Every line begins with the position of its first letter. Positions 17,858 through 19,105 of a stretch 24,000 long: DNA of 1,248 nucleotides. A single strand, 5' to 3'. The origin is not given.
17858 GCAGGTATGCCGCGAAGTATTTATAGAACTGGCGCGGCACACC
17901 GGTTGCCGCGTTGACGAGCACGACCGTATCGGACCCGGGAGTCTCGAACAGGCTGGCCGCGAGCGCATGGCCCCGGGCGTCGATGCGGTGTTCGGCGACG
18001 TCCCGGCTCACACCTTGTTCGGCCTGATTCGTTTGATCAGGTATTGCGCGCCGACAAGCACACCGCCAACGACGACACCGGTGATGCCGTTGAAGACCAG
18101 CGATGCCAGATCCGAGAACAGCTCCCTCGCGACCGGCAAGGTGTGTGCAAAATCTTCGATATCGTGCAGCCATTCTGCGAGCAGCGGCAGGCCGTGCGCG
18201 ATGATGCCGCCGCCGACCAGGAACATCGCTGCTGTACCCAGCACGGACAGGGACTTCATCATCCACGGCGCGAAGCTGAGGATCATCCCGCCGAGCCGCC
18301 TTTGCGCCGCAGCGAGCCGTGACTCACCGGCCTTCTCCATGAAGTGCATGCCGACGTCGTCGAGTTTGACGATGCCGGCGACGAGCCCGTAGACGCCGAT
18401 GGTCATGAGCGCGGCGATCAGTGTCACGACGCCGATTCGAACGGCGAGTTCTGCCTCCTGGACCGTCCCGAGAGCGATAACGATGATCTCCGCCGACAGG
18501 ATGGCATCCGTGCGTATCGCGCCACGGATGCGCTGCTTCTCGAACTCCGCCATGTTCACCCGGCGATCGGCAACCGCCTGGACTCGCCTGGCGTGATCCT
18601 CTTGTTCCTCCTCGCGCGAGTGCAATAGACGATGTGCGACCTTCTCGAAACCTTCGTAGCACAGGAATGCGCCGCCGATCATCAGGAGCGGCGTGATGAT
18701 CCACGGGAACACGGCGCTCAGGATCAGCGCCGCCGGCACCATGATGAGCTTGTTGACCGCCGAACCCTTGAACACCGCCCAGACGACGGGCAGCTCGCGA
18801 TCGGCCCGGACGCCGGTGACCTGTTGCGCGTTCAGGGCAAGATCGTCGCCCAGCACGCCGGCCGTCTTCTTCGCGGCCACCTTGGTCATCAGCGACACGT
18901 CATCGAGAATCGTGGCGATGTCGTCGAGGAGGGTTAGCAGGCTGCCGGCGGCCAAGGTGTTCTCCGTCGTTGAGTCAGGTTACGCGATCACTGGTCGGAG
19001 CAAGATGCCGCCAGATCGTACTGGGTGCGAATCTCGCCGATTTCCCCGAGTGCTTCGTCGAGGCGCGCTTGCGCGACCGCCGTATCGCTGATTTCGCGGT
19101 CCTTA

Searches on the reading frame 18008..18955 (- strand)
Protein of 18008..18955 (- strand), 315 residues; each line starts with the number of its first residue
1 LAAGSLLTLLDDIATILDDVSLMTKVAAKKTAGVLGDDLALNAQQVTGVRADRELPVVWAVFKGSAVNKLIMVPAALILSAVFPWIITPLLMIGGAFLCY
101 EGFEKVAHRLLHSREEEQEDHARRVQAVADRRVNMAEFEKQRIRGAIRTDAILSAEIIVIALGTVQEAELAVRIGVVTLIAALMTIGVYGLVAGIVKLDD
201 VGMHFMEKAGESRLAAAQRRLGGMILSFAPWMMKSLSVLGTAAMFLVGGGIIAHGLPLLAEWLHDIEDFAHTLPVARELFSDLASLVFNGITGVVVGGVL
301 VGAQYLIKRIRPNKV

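Call 14: search_protein_families(library=pfam, proteins=[window:18008-18955:-], max_evalue=0.001)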
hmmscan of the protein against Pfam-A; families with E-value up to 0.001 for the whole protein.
window:18008-18955:- (315 aa): 1 family
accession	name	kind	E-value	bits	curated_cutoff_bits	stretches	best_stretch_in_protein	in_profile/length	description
PF05661.17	DUF808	-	1.2e-110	369.8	28.4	1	5-301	2-300/302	Protein of unknown function (DUF808)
